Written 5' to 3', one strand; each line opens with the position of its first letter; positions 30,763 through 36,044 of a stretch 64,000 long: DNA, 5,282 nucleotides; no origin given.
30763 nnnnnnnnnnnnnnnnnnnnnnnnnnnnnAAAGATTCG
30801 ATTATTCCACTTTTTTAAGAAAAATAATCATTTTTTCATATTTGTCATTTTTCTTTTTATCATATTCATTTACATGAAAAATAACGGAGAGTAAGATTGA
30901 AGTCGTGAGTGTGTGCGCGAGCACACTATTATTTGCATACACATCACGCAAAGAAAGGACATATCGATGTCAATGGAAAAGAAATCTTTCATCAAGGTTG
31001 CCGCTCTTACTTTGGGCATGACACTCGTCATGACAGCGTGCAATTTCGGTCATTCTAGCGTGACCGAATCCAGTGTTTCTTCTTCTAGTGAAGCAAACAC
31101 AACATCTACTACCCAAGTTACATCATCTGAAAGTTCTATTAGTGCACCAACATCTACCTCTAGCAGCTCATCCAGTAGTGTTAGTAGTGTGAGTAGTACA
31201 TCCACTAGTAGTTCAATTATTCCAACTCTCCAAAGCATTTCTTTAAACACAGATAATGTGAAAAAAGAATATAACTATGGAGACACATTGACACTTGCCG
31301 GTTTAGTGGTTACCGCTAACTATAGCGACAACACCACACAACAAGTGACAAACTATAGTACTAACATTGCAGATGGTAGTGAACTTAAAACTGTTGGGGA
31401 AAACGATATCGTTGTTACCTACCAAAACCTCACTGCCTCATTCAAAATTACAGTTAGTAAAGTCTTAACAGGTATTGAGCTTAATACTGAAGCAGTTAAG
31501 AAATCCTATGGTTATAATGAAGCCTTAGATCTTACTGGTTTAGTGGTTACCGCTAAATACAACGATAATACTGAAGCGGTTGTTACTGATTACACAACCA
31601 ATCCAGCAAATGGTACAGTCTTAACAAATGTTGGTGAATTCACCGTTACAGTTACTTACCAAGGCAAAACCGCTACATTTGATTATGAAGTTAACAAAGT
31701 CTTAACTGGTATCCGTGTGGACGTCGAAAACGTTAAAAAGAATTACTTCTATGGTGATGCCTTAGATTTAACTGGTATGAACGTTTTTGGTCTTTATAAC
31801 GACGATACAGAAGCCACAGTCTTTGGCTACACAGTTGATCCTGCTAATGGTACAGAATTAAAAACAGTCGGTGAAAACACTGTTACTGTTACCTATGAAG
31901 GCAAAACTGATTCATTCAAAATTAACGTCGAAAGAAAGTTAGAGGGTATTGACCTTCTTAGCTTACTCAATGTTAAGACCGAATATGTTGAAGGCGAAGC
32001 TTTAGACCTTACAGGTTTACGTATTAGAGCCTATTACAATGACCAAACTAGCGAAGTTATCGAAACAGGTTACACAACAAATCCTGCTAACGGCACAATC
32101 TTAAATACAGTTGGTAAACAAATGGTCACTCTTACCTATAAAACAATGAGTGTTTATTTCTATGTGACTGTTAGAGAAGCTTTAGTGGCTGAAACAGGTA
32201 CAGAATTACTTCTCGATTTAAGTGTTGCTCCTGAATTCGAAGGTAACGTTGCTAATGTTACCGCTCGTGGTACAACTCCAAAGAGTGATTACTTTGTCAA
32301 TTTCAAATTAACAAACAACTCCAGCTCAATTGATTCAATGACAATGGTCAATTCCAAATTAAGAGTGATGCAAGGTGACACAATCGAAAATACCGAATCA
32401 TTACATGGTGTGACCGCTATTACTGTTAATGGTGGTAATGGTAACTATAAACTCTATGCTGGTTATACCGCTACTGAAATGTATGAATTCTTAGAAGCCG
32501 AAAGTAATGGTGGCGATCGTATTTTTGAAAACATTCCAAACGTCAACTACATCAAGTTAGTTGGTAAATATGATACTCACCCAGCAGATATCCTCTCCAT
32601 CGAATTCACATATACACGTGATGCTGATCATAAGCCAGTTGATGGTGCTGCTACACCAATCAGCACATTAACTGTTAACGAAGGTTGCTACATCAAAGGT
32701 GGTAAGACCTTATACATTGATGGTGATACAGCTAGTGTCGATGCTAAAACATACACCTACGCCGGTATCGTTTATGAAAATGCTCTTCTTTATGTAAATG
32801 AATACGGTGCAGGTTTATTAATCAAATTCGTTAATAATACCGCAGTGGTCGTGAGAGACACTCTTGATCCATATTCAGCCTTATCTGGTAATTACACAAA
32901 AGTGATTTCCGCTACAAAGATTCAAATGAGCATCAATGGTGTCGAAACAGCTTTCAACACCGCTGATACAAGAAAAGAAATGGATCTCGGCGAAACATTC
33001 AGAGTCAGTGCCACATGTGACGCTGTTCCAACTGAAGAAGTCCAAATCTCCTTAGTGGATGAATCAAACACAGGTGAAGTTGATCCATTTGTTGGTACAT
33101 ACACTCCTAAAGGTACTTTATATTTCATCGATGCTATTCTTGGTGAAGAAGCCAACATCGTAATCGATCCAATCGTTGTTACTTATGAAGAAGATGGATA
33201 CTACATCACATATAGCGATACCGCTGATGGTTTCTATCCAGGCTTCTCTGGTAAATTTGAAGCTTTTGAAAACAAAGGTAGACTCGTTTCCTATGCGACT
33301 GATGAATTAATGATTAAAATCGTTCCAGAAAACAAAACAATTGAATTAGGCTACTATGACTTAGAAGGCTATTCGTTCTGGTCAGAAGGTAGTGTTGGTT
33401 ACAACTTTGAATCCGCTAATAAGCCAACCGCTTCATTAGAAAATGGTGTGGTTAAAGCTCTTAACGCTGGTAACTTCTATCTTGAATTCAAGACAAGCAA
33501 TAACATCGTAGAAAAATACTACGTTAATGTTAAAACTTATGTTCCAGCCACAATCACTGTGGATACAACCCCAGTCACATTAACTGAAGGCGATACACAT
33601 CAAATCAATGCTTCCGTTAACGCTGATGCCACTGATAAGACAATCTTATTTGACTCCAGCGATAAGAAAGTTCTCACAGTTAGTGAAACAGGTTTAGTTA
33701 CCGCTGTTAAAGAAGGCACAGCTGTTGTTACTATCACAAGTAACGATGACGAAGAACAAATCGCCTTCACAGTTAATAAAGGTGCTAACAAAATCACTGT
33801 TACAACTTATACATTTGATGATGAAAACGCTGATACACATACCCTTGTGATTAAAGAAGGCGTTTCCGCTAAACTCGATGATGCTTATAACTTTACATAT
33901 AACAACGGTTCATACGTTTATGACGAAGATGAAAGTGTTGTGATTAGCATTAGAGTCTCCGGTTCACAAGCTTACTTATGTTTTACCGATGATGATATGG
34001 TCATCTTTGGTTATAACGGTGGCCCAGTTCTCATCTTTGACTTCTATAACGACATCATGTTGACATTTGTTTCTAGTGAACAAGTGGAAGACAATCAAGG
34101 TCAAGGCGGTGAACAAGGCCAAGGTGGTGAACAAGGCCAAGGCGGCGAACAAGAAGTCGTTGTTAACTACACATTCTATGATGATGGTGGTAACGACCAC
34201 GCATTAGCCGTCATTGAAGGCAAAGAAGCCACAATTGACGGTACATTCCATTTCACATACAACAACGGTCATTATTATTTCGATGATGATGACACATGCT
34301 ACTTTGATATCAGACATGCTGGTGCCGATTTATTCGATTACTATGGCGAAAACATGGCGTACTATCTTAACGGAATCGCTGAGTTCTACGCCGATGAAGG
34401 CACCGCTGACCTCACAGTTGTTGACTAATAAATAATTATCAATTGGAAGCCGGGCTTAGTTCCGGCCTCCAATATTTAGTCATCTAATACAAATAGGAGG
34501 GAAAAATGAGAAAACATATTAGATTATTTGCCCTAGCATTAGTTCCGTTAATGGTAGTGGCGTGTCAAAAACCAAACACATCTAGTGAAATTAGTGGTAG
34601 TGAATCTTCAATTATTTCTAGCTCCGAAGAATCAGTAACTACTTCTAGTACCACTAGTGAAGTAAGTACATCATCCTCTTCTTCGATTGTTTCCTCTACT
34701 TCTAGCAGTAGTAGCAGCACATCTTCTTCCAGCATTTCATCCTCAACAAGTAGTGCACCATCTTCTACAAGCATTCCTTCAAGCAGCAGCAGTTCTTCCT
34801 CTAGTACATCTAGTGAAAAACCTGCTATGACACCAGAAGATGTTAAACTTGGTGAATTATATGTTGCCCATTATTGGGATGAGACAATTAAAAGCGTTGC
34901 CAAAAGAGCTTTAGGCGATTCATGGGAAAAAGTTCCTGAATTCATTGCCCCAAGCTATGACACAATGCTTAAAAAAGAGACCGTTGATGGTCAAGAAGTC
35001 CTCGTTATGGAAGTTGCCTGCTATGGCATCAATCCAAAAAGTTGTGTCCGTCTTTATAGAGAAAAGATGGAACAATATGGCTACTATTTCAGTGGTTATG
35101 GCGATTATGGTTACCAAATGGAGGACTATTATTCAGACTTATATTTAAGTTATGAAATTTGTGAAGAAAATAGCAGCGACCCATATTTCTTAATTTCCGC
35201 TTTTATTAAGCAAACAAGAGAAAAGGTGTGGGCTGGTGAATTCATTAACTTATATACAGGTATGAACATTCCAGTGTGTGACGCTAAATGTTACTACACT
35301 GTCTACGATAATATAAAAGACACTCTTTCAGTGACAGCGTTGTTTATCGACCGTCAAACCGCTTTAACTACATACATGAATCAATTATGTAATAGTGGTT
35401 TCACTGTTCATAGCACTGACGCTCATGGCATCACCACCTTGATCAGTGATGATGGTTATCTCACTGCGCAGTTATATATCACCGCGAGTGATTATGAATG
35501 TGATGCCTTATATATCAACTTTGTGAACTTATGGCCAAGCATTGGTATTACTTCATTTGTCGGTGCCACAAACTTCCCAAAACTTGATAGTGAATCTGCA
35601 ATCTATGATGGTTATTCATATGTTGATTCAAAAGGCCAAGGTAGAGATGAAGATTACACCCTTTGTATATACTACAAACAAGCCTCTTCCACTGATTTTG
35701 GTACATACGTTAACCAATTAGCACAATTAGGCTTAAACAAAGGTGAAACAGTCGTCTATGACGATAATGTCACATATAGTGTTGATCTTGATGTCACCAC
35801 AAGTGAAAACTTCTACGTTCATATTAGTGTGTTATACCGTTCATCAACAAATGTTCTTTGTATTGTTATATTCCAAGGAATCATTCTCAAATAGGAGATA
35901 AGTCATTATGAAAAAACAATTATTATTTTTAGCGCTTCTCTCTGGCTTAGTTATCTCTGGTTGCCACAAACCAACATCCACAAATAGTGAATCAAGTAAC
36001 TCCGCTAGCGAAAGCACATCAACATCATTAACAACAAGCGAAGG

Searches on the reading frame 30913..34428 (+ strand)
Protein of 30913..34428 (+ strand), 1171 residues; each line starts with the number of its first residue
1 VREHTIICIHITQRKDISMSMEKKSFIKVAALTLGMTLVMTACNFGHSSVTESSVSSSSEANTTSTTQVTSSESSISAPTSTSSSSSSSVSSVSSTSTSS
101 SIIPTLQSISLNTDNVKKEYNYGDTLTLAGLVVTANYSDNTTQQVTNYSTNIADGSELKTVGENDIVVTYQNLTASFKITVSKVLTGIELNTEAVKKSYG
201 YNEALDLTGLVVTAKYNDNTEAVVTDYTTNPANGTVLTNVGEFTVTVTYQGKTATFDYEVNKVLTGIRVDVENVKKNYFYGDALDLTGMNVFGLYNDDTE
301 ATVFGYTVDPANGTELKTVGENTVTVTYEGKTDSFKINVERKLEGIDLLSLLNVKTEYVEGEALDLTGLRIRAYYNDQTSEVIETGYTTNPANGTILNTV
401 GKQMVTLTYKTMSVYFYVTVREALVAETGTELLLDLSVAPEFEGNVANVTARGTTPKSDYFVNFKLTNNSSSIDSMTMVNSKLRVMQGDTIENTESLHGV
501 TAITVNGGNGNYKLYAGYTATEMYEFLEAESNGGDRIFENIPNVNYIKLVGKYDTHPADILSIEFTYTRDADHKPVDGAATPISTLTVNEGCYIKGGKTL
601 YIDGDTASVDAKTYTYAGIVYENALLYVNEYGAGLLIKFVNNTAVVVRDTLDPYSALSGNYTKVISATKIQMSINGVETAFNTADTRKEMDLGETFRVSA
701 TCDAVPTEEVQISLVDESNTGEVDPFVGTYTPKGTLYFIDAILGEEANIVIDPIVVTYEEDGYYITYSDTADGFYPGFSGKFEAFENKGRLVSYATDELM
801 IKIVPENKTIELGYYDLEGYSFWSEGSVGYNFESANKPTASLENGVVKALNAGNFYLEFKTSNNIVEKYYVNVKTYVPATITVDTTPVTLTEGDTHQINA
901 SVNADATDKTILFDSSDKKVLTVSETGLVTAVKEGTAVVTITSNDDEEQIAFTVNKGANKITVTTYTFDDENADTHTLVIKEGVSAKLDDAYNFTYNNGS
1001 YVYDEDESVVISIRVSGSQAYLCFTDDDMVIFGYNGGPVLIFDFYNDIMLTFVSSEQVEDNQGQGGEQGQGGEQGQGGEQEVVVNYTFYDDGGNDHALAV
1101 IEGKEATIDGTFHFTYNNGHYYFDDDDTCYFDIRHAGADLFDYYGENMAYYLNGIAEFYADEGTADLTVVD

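Call 8: search_protein_families(library=pfam, proteins=[window:30913-34428:+], max_evalue=1)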
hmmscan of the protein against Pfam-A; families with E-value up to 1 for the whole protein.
window:30913-34428:+ (1171 aa): 6 families
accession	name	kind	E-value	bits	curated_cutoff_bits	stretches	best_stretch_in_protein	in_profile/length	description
PF07523.18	Big_3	-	3e-24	85.5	21.2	4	273-339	3-68/68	Bacterial Ig-like domain (group 3)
PF02368.24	Big_2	-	1.1e-09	38.6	22.8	1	880-951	4-76/79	Bacterial Ig-like domain (group 2)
PF22359.2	Big-like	-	3.7e-06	27.5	27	1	919-955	11-47/48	Bacterial Ig-like domain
PF24053.1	DUF7356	-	0.049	14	27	1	871-920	49-98/105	Domain of unknown function (DUF7356)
PF23728.1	Tubby_C_like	-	0.14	12.5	24.4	1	936-1006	46-115/172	Tubby C-terminal like domain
PF25630.1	Phycodna_minor_capsid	-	0.17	12.7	27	0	170-218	37-86/96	Phycodnaviridae minor capsid protein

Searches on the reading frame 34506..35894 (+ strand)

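Call 8: search_protein_families(library=pfam, proteins=[window:34506-35894:+], max_evalue=1)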
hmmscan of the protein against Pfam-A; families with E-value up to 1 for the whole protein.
window:34506-35894:+ (462 aa): 1 family
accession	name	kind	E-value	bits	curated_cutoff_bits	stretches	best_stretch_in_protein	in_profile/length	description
PF22584.1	CFAP143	-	0.77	9.9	27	0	45-104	86-169/437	Cilia- and flagella-associated protein 143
